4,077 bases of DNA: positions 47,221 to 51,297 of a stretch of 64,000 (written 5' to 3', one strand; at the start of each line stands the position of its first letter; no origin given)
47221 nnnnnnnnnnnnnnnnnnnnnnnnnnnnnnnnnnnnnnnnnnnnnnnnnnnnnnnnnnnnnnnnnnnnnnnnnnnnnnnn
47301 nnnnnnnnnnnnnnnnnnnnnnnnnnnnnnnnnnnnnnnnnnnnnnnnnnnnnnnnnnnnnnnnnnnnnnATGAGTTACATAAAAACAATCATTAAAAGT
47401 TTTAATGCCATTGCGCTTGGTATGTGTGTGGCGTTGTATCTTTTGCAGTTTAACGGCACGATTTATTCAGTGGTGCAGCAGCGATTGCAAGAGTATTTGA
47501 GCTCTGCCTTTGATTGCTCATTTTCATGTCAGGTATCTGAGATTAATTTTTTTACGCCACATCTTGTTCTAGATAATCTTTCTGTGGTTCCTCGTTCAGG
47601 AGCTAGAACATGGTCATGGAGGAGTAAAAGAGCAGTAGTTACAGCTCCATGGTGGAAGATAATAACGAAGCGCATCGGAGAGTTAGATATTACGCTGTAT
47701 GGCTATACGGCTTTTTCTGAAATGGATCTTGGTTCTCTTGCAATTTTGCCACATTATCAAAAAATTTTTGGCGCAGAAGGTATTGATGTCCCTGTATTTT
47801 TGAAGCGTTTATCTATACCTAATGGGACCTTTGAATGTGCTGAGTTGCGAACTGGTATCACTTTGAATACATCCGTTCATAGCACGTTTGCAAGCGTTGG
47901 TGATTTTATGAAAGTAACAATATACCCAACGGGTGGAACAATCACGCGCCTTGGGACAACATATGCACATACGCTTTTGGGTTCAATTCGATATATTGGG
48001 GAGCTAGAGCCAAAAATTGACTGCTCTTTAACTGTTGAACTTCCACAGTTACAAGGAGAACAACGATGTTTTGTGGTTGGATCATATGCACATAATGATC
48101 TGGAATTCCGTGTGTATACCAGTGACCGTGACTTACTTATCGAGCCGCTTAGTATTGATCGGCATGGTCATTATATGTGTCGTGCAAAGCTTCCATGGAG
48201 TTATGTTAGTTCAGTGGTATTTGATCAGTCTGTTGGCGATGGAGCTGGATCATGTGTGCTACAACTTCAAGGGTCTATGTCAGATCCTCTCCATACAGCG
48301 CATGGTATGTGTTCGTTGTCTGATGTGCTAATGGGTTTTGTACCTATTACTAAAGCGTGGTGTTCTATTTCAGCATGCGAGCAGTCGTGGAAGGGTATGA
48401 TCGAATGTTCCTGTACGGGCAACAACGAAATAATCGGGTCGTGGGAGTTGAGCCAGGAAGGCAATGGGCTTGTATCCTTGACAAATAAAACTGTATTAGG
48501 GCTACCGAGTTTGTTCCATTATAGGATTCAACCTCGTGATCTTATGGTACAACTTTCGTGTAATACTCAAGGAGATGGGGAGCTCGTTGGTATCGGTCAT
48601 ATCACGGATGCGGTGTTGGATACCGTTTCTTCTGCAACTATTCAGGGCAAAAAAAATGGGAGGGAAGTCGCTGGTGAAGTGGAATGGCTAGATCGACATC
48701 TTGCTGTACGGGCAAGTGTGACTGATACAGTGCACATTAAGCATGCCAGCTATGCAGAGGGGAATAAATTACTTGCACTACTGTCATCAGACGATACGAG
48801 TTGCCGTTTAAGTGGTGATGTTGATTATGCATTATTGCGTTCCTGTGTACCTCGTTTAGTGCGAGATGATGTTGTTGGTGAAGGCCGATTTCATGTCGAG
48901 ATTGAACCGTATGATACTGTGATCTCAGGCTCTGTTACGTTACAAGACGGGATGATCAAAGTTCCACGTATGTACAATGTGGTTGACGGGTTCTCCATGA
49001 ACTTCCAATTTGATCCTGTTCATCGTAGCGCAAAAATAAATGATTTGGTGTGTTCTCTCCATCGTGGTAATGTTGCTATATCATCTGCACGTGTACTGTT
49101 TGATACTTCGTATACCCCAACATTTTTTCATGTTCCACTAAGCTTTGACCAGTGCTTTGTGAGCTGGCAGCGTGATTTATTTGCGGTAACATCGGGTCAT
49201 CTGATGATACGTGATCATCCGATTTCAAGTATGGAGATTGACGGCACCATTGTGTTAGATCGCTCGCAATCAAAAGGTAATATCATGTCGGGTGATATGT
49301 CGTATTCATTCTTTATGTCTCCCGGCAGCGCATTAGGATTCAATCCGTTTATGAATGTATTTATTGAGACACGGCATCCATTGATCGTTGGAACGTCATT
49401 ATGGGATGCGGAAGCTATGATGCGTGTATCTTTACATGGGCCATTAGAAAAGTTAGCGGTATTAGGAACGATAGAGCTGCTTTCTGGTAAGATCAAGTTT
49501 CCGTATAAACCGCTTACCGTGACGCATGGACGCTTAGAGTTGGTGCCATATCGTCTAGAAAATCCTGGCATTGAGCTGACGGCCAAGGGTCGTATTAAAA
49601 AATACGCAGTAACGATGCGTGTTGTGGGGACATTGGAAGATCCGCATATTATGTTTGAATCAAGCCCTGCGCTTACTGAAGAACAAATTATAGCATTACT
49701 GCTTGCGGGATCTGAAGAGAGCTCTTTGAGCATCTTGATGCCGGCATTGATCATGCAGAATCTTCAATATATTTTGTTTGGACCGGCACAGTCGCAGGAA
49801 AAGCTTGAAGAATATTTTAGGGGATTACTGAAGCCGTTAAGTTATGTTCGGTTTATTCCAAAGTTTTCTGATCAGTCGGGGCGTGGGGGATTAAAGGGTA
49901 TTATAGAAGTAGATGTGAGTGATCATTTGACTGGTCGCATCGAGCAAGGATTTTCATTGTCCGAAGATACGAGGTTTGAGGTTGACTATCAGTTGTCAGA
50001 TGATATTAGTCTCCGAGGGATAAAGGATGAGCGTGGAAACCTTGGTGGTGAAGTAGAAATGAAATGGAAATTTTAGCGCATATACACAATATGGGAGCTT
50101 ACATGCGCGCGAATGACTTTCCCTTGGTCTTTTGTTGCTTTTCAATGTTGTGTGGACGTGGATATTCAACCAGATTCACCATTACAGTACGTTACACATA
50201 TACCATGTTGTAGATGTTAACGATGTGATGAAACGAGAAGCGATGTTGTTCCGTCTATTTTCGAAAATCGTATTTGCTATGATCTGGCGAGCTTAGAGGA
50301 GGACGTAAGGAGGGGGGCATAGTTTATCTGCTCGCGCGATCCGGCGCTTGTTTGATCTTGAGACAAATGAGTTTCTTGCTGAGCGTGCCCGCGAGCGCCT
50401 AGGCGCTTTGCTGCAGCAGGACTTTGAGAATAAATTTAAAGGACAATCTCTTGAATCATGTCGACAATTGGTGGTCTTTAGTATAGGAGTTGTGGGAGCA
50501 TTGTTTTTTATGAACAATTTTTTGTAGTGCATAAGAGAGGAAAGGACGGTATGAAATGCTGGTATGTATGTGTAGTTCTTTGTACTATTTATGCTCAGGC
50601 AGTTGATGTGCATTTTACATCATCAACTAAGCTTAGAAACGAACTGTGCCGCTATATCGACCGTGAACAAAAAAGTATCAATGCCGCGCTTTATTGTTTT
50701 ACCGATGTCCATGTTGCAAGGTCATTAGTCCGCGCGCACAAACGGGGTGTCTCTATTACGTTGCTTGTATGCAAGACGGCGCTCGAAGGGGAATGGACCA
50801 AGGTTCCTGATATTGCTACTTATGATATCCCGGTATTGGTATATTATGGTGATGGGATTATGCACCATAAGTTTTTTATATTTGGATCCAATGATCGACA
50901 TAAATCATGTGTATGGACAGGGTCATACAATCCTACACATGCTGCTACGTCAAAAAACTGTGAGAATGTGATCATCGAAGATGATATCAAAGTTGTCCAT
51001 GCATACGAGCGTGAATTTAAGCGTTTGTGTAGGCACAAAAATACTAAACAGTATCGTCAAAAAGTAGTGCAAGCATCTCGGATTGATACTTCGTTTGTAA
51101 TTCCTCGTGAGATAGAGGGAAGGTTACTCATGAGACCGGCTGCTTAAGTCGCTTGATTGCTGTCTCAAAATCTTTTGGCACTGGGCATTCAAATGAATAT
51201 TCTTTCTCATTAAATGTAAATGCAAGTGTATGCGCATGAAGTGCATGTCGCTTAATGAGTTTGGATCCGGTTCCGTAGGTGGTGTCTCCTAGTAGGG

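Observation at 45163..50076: gspE ATPase, an extra pseudopilin and a TamB/AsmA-like gene joined by overlapping stop/start codons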

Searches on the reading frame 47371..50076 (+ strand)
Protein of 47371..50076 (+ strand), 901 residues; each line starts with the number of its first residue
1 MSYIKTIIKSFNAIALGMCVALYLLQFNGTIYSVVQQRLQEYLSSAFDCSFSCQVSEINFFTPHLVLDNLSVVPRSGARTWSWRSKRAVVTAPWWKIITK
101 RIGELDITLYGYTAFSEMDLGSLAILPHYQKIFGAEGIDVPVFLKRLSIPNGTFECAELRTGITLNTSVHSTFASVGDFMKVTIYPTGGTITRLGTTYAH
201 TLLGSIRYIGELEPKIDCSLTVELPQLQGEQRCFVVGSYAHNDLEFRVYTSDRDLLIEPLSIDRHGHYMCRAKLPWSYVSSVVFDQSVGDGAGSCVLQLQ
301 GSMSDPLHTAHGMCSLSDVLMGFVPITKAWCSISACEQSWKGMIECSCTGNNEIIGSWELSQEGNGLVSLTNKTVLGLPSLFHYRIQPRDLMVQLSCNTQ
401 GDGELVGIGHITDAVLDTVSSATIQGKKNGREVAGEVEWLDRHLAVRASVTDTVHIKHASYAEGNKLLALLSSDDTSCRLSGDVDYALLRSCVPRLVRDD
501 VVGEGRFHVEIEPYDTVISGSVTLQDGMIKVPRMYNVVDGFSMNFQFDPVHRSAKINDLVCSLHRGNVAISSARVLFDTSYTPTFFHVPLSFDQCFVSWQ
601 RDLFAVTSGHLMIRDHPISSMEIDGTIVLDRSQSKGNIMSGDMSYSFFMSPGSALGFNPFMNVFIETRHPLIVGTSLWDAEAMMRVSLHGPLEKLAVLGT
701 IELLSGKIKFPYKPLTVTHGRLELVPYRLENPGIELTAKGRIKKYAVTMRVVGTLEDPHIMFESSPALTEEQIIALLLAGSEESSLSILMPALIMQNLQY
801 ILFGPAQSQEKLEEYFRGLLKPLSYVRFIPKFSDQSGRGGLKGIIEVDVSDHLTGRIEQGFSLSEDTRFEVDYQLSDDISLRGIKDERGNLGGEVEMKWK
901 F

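Call 4: search_protein_families(library=pfam, proteins=[window:47371-50076:+], max_evalue=0.1)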
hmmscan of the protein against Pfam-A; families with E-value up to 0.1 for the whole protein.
window:47371-50076:+ (901 aa): 1 family
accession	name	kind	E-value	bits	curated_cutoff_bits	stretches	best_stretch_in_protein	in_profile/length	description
PF04357.19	TamB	-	1.6e-23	84.1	22.4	1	570-900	14-378/381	TamB, inner membrane protein subunit of TAM complex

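Call 7: find_homologous_proteins(query=window:47371-50076:+, max_evalue=0.001)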
Query window:47371-50076:+ (901 aa): 4 proteins with E <= 0.001 among 8000 candidates.
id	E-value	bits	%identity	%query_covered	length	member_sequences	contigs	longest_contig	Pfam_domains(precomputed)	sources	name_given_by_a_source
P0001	0.0e+0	2073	100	100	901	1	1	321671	PF04357.20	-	-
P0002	4.7e-103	364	28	98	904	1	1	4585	PF04357.20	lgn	-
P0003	3.7e-4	37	25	27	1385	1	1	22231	PF27051.1,PF13116.12,PF05359.17,PF05170.21,PF04357.20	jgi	jgi:translocation and assembly module TamB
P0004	5.4e-4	36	22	27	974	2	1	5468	PF04357.20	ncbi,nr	ncbi:MAG: translocation/assembly module TamB domain-containing protein [Acidobacteriaceae bacterium]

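Call 8: find_encoding_contigs(protein=P0002, flank=10000)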
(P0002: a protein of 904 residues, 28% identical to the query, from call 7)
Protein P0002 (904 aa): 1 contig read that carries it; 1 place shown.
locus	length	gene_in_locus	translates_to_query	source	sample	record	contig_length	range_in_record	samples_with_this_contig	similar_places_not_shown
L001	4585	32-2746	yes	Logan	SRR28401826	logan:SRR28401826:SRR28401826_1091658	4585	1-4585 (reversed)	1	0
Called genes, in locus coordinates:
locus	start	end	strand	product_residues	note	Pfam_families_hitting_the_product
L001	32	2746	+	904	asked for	PF04357:TamB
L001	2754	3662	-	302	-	-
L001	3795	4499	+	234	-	PF07894:SACK1 (weak), PF13091:PLDc_2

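Call 22: find_related_loci(query=A1, collection=genome_contigs, flank=8000)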
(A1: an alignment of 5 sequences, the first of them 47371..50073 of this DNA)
Query A1 (901 aa) in genome_contigs; peptide patterns used: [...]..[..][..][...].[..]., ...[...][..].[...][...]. (x = any residue, [..] = any of these).
106 stretches matched a pattern; 51 encode a relative of the query (tblastn E <= 1e-3); 51 distinct loci.
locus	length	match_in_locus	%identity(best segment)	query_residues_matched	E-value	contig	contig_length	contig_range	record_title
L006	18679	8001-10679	34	13-901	1e-154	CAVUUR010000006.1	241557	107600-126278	MAG: uncultured bacterium isolate MFD01188.bin.2.122 genome assembly, contig: contig_19111, whole genome shotgun sequenc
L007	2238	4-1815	41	295-901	2e-154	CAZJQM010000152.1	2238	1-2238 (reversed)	MAG TPA_asm: uncultured Pseudomonadota bacterium isolate SRP200132_co2_204 genome assembly, contig: NODE_91086_length_22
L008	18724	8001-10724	30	3-901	4e-131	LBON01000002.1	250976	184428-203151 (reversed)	MAG: candidate division TM6 bacterium GW2011_GWF2_32_72 UR26_C0002, whole genome shotgun sequence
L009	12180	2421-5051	31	43-901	2e-131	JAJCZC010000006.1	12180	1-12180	MAG: Candidatus Dependentiae bacterium isolate OFTM133 OFTM133_5, whole genome shotgun sequence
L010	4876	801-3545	31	4-901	1e-130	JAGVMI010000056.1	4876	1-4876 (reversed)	MAG: Candidatus Babeliales bacterium isolate SW_49 c_000000052212, whole genome shotgun sequence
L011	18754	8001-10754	29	1-901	4e-128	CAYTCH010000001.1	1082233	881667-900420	MAG TPA_asm: uncultured Pseudomonadota bacterium isolate SRP302447_co2_209 genome assembly, contig: NODE_6_length_108223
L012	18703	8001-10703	28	17-901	8e-125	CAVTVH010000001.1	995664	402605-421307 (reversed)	MAG: uncultured bacterium isolate MFD04967.bin.2.36 genome assembly, contig: contig_3122, whole genome shotgun sequence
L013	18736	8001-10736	29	2-901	6e-124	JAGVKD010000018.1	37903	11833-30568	MAG: Candidatus Babeliales bacterium isolate SW_44 c_000000039107, whole genome shotgun sequence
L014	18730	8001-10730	28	3-900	3e-124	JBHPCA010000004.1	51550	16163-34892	Candidatus Dependentiae bacterium isolate SAG AM-311-O15 NODE_4_length_51550_cov_30.233751, whole genome shotgun sequenc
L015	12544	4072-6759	29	13-901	9e-122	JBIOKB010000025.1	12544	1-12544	MAG: Candidatus Babeliales bacterium isolate GcC11-27 k141_1433588_length_12544_cov_55.8908, whole genome shotgun sequen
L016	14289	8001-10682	30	17-901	2e-119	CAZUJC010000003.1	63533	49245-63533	MAG TPA_asm: uncultured Pseudomonadota bacterium isolate SRP150892_co2_472 genome assembly, contig: NODE_464_length_6353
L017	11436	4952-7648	29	13-901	2e-118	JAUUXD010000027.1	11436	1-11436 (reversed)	MAG: bacterium isolate CSMAG_56 CSMAG_56_k141_757483_length_11436_cov_7.0000, whole genome shotgun sequence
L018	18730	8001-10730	28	4-901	8e-118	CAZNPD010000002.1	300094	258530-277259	MAG TPA_asm: uncultured Pseudomonadota bacterium isolate binchicken_co1_101 genome assembly, contig: NODE_21_length_3000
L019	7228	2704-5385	27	23-901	9e-118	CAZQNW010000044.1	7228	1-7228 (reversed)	MAG TPA_asm: uncultured Pseudomonadota bacterium isolate binchicken_co190_25 genome assembly, contig: NODE_16112_length_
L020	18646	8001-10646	28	20-901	4e-117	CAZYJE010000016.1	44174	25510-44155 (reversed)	MAG TPA_asm: uncultured Pseudomonadota bacterium isolate binchicken_co313_44 genome assembly, contig: k141_3273736, whol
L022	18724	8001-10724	30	4-901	6e-115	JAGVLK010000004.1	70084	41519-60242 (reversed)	MAG: Candidatus Babeliales bacterium isolate SW_55 c_000000022774, whole genome shotgun sequence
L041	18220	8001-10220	29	176-901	8e-89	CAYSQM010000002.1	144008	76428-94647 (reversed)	MAG TPA_asm: uncultured Pseudomonadota bacterium isolate SRP302895_co1_156 genome assembly, contig: NODE_237_length_1440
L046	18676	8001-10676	33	16-900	7e-73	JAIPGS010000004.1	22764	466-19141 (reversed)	MAG: Candidatus Babeliales bacterium isolate Tobar13.5m-G55 Tobar13-5m-C2542, whole genome shotgun sequence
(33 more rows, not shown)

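Call 41: search_protein_families(library=ncbifam, proteins=[window:47371-50076:+], max_evalue=1)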
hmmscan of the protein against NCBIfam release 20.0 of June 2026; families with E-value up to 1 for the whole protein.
window:47371-50076:+ (901 aa): 1 family
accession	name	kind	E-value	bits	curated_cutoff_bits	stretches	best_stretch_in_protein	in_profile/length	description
NF047952.2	ATportTamB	equivalog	0.086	10.6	825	0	667-724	828-885/1240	autotransporter assembly complex protein TamB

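Call 59: search_protein_families(library=pfam, proteins=[L046:6669-7823:+, L041:6083-7363:+, L041:3102-6071:+, L022:7219-7914:+], max_evalue=0.01)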
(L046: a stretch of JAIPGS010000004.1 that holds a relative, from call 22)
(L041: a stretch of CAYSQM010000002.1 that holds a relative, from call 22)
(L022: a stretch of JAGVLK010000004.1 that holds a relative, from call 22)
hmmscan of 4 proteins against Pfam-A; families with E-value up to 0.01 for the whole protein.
L046:6669-7823:+ (384 aa): 0 families

L041:6083-7363:+ (426 aa): 0 families

L041:3102-6071:+ (989 aa): 0 families

L022:7219-7914:+ (231 aa): 0 families

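Call 76: search_solved_structures(query=A1, max_evalue=0.01)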
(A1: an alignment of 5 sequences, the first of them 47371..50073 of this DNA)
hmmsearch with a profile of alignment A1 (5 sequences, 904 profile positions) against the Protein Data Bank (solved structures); distinct sequences matched with E-value up to 0.01: 0.

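Call 77: search_protein_families(library=pfam, alignment_id=A1, max_evalue=1)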
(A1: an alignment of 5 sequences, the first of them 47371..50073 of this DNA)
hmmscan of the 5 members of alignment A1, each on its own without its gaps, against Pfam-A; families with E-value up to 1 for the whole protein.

A. member 1, window:47371-50073:+ (901 aa): 1 family
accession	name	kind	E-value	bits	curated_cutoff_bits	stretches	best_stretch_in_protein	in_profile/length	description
PF04357.19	TamB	-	1.6e-23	84.1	22.4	1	570-900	14-378/381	TamB, inner membrane protein subunit of TAM complex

B. families by the number of members that match (of 5 scanned): 1 family
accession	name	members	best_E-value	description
PF04357.19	TamB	5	1.6e-23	TamB, inner membrane protein subunit of TAM complex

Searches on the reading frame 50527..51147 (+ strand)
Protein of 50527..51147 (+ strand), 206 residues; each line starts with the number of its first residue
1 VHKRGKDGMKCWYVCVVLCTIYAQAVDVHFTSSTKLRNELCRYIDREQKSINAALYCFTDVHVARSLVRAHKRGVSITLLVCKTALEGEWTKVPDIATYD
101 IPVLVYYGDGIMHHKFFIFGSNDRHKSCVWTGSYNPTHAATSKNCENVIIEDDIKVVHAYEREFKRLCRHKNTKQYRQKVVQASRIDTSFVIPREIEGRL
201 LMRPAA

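Call 4: search_protein_families(library=pfam, proteins=[window:50527-51147:+], max_evalue=0.1)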
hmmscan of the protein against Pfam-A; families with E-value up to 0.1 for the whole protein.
window:50527-51147:+ (206 aa): 3 families
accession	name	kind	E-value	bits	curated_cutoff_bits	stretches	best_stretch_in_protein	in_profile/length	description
PF13091.12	PLDc_2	-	2.5e-19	69.9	27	1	40-167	1-131/132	PLD-like domain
PF07894.18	SACK1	-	0.0012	18.9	21.4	1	25-84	111-175/274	Scaffolding anchor of CK1 domain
PF13090.12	PP_kinase_C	-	0.036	14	25.8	1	32-134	4-109/172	Polyphosphate kinase C-terminal domain 2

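Call 41: search_protein_families(library=ncbifam, proteins=[window:50527-51147:+], max_evalue=1)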
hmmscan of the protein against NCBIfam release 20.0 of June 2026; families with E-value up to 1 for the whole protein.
window:50527-51147:+ (206 aa): 7 families
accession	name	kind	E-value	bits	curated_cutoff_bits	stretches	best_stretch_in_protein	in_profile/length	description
NF010492.0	PRK13912.1-3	equivalog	8.1e-10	38.5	297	1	38-168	37-172/178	nuclease NucT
NF010493.0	PRK13912.1-4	equivalog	3.2e-08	33.7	351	1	17-170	9-167/171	nuclease NucT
NF010490.0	PRK13912.1-1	equivalog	3.7e-06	27.1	211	1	29-163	24-151/159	nuclease NucT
NF010491.0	PRK13912.1-2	equivalog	0.0013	18.5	225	1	37-156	38-162/180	nuclease NucT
NF038319.1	DISARM_DrmC_I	equivalog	0.0024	17.5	133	1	28-168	87-235/236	DISARM system phospholipase D-like protein DrmC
NF042964.1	phospholipD_antiphage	equivalog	0.052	11.8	1100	1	107-182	116-190/895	phospholipase D-like domain-containing anti-phage protein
NF003921.0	PRK05443.2-2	subfamily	0.059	11.7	701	1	36-156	522-645/707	RNA degradosome polyphosphate kinase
